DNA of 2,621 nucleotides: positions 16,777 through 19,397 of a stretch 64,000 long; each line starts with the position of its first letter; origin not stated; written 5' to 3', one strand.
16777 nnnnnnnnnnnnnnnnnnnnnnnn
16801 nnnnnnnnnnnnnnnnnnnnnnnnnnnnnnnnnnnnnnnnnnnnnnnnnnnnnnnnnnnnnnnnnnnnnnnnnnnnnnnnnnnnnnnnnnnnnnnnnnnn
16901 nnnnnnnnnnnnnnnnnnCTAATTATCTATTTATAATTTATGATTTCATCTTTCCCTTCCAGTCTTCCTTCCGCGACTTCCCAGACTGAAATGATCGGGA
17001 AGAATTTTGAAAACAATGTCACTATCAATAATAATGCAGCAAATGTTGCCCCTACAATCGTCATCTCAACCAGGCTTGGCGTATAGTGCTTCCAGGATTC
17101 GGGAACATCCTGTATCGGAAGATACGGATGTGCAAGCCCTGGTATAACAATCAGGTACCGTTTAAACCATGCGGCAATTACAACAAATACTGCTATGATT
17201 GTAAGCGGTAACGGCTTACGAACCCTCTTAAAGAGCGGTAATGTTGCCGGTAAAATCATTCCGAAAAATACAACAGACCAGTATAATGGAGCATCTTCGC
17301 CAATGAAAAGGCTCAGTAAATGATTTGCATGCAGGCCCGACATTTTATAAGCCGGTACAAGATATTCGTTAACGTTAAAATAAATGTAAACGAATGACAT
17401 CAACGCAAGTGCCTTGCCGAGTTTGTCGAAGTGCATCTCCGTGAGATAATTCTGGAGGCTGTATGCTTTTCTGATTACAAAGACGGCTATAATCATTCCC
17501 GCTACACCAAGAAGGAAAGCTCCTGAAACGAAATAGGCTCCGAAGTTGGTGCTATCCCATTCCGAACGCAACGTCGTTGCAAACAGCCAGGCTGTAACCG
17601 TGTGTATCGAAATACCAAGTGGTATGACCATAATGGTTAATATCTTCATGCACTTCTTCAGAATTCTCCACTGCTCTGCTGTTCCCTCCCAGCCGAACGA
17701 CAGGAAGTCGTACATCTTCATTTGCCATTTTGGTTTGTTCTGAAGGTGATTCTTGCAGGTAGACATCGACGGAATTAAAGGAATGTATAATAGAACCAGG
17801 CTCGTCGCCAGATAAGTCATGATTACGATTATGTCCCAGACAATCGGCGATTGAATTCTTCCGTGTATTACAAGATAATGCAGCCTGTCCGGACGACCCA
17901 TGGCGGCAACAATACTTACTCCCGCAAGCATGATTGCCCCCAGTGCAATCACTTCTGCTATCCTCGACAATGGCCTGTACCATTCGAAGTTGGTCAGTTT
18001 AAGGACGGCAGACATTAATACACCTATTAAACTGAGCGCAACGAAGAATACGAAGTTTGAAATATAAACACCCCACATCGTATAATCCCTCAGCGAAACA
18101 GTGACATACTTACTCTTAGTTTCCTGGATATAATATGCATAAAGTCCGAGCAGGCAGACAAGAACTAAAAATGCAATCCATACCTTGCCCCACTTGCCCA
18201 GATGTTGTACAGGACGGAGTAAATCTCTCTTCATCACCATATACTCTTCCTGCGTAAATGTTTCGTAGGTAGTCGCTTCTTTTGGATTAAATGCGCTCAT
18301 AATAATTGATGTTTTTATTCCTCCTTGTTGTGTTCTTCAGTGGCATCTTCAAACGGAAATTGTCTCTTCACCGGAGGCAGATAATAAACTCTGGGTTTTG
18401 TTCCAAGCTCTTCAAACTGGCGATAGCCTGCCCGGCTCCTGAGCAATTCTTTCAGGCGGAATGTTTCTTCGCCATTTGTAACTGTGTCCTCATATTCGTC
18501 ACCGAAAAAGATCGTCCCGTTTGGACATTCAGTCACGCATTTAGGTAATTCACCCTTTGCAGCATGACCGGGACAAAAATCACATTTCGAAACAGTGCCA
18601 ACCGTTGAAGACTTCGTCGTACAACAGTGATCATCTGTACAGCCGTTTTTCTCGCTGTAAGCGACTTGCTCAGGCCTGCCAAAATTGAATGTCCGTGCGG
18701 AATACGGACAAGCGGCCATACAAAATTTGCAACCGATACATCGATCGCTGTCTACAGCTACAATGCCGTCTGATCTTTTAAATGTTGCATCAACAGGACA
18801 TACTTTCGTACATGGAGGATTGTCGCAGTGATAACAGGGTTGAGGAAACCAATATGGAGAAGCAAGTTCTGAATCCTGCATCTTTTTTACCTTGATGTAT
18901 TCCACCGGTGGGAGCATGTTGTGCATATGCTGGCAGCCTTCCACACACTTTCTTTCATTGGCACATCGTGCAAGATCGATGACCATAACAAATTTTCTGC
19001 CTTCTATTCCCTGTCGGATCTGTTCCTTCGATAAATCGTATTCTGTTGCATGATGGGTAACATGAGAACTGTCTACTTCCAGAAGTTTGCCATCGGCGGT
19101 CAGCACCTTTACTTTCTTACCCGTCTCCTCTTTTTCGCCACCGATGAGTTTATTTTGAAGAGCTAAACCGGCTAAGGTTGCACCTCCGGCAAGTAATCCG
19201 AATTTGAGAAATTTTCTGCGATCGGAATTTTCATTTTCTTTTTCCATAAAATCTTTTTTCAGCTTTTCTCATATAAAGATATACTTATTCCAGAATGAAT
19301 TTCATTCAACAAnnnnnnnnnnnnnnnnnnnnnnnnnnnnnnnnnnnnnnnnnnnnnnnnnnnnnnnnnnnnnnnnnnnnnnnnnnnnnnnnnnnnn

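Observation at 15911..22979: Orphan NrfCD/NosGH-like quinol-dehydrogenase module embedded in an 8-gene lipoprotein/cytochrome/OM-barrel operon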

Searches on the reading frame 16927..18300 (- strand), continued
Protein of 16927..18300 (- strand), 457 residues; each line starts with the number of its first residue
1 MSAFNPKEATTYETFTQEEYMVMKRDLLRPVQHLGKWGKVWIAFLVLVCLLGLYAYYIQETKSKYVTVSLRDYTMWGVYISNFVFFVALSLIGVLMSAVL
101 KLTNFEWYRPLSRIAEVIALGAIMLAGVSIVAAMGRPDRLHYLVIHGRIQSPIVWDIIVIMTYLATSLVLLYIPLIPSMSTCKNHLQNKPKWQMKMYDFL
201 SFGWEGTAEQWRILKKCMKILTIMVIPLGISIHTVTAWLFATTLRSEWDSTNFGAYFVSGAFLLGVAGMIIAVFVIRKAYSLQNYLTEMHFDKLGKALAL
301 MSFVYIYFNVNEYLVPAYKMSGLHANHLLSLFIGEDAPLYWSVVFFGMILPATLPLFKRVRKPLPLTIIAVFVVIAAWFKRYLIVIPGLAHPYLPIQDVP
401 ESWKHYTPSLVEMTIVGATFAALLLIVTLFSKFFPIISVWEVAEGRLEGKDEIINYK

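Call 29: search_protein_families(library=pfam, proteins=[L037:338-823:+, L037:1053-3578:+, L037:3701-5422:+, L037:5928-7265:+, L034:3-896:+, L034:1119-1451:+, L034:1456-2187:+, L034:3111-4238:+, L034:4208-4684:+, L034:4923-5834:+], max_evalue=0.001)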
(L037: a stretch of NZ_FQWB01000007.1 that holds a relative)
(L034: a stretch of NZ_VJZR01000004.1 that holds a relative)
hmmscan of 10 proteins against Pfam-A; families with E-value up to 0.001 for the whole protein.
L037:338-823:+ (161 aa): 0 families

L037:1053-3578:+ (841 aa): 1 family
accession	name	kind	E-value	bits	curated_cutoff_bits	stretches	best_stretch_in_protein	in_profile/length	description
PF02585.22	PIG-L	-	6e-13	49.8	28.2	1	46-175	1-122/129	GlcNAc-PI de-N-acetylase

L037:3701-5422:+ (573 aa): 1 family
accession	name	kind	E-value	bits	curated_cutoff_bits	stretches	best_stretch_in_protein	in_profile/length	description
PF00474.23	SSF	-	2.5e-40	139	22.8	2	33-321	1-279/406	Sodium:solute symporter family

L037:5928-7265:+ (445 aa): 5 families
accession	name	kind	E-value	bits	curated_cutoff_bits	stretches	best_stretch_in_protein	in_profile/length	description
PF14522.11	Cytochrome_C7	-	9.9e-08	32.1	24.8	1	96-191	9-67/67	Cytochrome c7 and related cytochrome c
PF22113.1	Mtrc-MtrF_II-IV_dom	-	1.3e-07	31.8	30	0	294-334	6-41/176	Outer membrane cytochrome MtrC/MtrF-like, domains II/IV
PF14537.11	Cytochrom_c3_2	-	6.9e-07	30.1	25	0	99-141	25-67/79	Cytochrome c3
PF02335.20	Cytochrom_C552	-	2.1e-06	27.4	24.1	1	293-442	243-371/438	Cytochrome c552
PF13435.11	Cytochrome_C554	-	7.9e-05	24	20.8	0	48-139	2-84/84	Cytochrome c554 and c-prime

L034:3-896:+ (297 aa): 3 families
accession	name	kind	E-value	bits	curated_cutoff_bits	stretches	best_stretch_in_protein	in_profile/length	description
PF00994.29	MoCF_biosynth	-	5.1e-31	107.8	26.6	1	82-215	2-141/144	Probable molybdopterin binding domain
PF03453.22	MoeA_N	-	4.5e-13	49.6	30.8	1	1-68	93-160/160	MoeA N-terminal region (domain I and II)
PF03454.20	MoeA_C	-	1.1e-08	35.7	22.1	1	231-293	3-69/72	MoeA C-terminal region (domain IV)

L034:1119-1451:+ (110 aa): 1 family
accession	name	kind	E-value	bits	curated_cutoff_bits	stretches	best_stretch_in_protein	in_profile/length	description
PF00126.33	HTH_1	-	8.6e-07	29.3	26.6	1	26-86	5-60/60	Bacterial regulatory helix-turn-helix protein, lysR family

L034:1456-2187:+ (243 aa): 1 family
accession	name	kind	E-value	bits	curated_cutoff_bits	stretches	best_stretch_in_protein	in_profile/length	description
PF01925.25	TauE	-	2.5e-33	116.1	32.6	1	10-240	4-237/237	Sulfite exporter TauE/SafE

L034:3111-4238:+ (375 aa): 3 families
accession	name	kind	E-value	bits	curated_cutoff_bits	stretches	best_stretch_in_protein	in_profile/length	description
PF00899.27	ThiF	-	6.8e-79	264.8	28.1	1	10-248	1-234/238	ThiF family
PF00581.25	Rhodanese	-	2.6e-09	37.8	22.2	1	278-369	1-101/102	Rhodanese-like domain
PF01488.26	Shikimate_DH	-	0.00049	20.6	24.3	0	21-73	4-56/138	Shikimate / quinate 5-dehydrogenase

L034:4208-4684:+ (158 aa): 1 family
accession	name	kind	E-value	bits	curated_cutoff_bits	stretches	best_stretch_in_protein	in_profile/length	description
PF02391.22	MoaE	-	2.5e-28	99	23.4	1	31-136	8-113/114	MoaE protein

L034:4923-5834:+ (303 aa): 2 families
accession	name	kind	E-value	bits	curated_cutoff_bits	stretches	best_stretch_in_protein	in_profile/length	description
PF01967.27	MoaC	-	3.6e-44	150.5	27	1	1-135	1-136/136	MoaC family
PF00994.29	MoCF_biosynth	-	1.5e-26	93.2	26.6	1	150-292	1-144/144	Probable molybdopterin binding domain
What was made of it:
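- The Flavobacterium multihaem lipoprotein also passes the Pfam threshold for the NrfA family Cytochrom_C552 (27.4 bits against 24.1, call 29).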

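Call 49: search_solved_structures(query=A1, max_evalue=0.01, show_alignments=1)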
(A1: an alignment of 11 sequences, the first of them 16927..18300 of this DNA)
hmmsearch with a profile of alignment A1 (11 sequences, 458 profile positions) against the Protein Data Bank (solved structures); distinct sequences matched with E-value up to 0.01: 5.
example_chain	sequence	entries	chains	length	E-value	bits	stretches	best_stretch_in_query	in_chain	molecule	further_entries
6lod_C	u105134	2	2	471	2.8e-54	187.9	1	71-445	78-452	Polysulphide reductase NrfD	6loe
6btm_C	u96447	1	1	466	2.8e-53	184.6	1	20-444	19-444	Alternative Complex III subunit C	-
8k9e_C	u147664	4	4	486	2.6e-50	174.8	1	75-443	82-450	Polysulphide reductase NrfD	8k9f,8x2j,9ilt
6f0k_C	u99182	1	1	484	5e-49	170.6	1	36-444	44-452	Polysulphide reductase NrfD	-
6f0k_F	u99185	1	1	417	0.00013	24.2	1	236-395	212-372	ActF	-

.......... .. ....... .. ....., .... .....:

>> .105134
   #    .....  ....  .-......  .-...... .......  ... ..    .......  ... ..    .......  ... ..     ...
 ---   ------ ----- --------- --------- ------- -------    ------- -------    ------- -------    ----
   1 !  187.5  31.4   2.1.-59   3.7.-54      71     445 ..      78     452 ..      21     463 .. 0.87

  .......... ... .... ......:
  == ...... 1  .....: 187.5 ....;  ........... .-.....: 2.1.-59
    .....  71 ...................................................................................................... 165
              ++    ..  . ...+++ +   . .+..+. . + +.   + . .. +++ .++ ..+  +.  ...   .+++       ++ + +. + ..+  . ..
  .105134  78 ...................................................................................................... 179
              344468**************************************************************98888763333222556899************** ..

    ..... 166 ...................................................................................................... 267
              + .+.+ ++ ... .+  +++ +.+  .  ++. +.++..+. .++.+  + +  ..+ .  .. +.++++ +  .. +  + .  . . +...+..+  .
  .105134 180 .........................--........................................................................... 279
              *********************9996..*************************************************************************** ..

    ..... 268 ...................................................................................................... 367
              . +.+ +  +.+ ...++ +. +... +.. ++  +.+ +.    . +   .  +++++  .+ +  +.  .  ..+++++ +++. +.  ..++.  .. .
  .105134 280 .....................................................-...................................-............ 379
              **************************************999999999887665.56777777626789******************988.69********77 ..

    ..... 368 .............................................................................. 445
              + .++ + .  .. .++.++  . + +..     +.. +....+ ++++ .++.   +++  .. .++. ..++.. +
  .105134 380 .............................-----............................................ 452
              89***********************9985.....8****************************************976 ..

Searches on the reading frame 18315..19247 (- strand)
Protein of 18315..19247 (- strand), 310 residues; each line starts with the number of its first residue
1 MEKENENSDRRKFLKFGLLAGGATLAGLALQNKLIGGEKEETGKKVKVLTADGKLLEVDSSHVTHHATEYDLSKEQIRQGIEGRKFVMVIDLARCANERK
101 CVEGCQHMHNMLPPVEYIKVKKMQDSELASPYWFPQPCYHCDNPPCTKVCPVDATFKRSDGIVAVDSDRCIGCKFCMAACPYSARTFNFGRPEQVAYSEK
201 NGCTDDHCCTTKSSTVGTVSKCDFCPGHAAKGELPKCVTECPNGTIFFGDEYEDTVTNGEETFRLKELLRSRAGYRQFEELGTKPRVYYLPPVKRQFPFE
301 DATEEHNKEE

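Call 3: search_protein_families(library=pfam, proteins=[window:18315-19247:-], max_evalue=0.01)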
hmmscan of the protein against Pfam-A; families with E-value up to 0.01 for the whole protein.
window:18315-19247:- (310 aa): 10 families
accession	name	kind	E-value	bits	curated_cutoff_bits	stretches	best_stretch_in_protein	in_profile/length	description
PF13247.11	Fer4_11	-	1.4e-17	64.1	26.2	2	132-188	4-62/100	4Fe-4S dicluster domain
PF12838.12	Fer4_7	-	1.3e-09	38.8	27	1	169-211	1-46/52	4Fe-4S dicluster domain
PF00037.32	Fer4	-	7.3e-07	29.2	21.1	1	164-185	2-23/24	4Fe-4S binding domain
PF12837.12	Fer4_6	-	8.8e-07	29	25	1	162-184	1-23/24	4Fe-4S binding domain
PF14697.11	Fer4_21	-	2.4e-06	28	35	2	137-182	7-53/59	4Fe-4S dicluster domain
PF12797.12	Fer4_2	-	3.5e-06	27.1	24.5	1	162-182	2-22/22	4Fe-4S binding domain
PF13187.11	Fer4_9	-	1.1e-05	25.8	27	2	138-183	2-50/52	4Fe-4S dicluster domain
PF13237.11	Fer4_10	-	4.5e-05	23.7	25.5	1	135-181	6-53/53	4Fe-4S dicluster domain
PF25160.1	LdpA_Fe-S-bd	-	6.3e-05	23.1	27.6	1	141-183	5-41/49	LdpA Fe-S cluster-binding domain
PF12800.12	Fer4_4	-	0.00041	20.9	24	1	168-182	2-16/17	4Fe-4S binding domain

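Call 4: search_protein_families(library=ncbifam, proteins=[window:18315-19247:-], max_evalue=0.01)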
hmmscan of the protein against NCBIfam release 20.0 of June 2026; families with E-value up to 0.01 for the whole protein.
window:18315-19247:- (310 aa): 47 families (the best 25 are shown)
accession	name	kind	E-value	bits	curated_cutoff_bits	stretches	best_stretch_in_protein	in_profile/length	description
NF045797.1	DsrO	equivalog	7.7e-48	163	200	1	63-290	21-234/235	sulfate reduction electron transfer complex DsrMKJOP subunit DsrO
NF011569.0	PRK14993.1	equivalog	1.2e-34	119.8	416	1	55-290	14-222/244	tetrathionate reductase subunit TtrB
TIGR03149.1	cyt_nit_nrfC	equivalog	5e-31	107.8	377.6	2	72-204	28-158/225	cytochrome c nitrite reductase Fe-S protein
NF041782.1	mnquin_red_QrcC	equivalog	7.4e-28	97.8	400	2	86-226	1-152/239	menaquinone reductase iron-sulfur cluster-binding subunit QrcC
NF041715.1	arsenate_red_ArrB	equivalog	5.1e-27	94.9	450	2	85-193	2-112/233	arsenate respiratory reductase iron-sulfur subunit ArrB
TIGR02951.1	DMSO_dmsB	equivalog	1.8e-24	86.6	214.1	2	89-205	5-129/161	DMSO/selenate family reductase complex B subunit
NF038355.1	FDH3_beta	equivalog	2.4e-23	83.1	240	1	88-251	5-164/180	formate dehydrogenase FDH3 subunit beta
NF045715.1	sulf_resp_HmcB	equivalog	3.4e-21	75.6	420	1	116-251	85-198/307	sulfate respiration complex iron-sulfur protein HmcB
TIGR03478.1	DMSO_red_II_bet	subfamily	6e-21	74.7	480.7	2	132-189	125-183/321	DMSO reductase family type II enzyme, iron-sulfur subunit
NF008134.0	PRK10882.1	equivalog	1.3e-19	70.5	263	2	125-192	100-168/329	hydrogenase 2 operon protein HybA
NF042979.1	EthbenzDh_ebdB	equivalog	1.3e-18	67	740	1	132-189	145-205/354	ethylbenzene dehydrogenase subunit beta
TIGR01582.1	FDH-beta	equivalog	5.7e-16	58.4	334.7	2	137-186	92-142/283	formate dehydrogenase subunit beta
NF007658.0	PRK10330.1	equivalog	1.7e-13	50.5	260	1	138-248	58-154/181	electron transport protein HydN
NF009408.0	PRK12769.1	equivalog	2e-13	49.4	1003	1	137-250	55-146/659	formate-dependent uric acid utilization protein AegA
TIGR01660.1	narH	equivalog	3.3e-11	42.3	524.05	1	133-189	178-235/492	nitrate reductase subunit beta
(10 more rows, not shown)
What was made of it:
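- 18315..19247 (-): Tat-exported four-cluster ferredoxin-like subunit (RRKFLK signal). It has 15 conserved Cys (3+4+4+4). NCBIfam DsrO scores 163 bits, below the cutoff of 200 (calls 3, 4).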

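Call 11: search_solved_structures(query=window:18315-19247:-, max_evalue=0.00001)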
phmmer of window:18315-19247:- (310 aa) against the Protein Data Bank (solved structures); distinct sequences matched with E-value up to 0.00001: 28.
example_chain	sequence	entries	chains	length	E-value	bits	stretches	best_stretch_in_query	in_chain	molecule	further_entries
2vpw_B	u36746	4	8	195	5.8e-26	94.7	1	85-186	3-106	NRFC PROTEIN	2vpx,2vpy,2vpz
6cz7_B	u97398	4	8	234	3.7e-21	78.9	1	87-194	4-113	4Fe-4S ferredoxin, iron-sulfur binding domain protein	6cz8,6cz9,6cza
2ivf_B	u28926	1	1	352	1.1e-18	70.7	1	132-188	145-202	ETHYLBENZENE DEHYDROGENASE BETA-SUBUNIT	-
7qv7_A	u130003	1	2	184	3.2e-16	62.6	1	134-269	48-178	Hydrogen dependent carbon dioxide reductase subunit HycB3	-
4ydd_B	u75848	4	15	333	4.4e-16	62.2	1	131-188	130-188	DMSO reductase family type II enzyme, iron-sulfur subunit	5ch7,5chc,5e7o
1kqf_B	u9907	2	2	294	1.3e-15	60.7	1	136-187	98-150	FORMATE DEHYDROGENASE, NITRATE-INDUCIBLE, IRON-SULFUR SUBUNIT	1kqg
6lod_B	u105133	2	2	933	1.5e-15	60.4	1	82-298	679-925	Fe-S-cluster-containing hydrogenase components 1-like protein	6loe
6f0k_B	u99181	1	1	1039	6.5e-15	58.4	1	135-233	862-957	Fe-S-cluster-containing hydrogenase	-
6btm_B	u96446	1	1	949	2.5e-14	56.4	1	133-292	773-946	Alternative Complex III subunit B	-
7z0s_B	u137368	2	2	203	1.8e-13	53.7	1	134-250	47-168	Formate hydrogenlyase subunit 2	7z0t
9vap_B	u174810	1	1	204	2.9e-13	53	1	89-251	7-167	4Fe-4S dicluster domain-containing protein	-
8k9e_B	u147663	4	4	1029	7.8e-13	51.5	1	124-225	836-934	Fe-S-cluster-containing hydrogenase components 1-like protein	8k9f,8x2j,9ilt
1q16_B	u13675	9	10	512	3.2e-12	49.5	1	131-191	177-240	Respiratory nitrate reductase 1 beta chain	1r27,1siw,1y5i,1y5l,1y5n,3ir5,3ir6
3egw_B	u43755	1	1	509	3.7e-12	49.3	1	131-191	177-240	Respiratory nitrate reductase 1 beta chain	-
1y4z_B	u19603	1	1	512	3.7e-12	49.3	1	131-191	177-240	Respiratory nitrate reductase 1 beta chain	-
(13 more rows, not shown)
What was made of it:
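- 18315..19247 (-): PDB matches are PsrB 5.8e-26 and the ActB C-terminal domain at 1e-15 over residues 82-298 (call 11).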
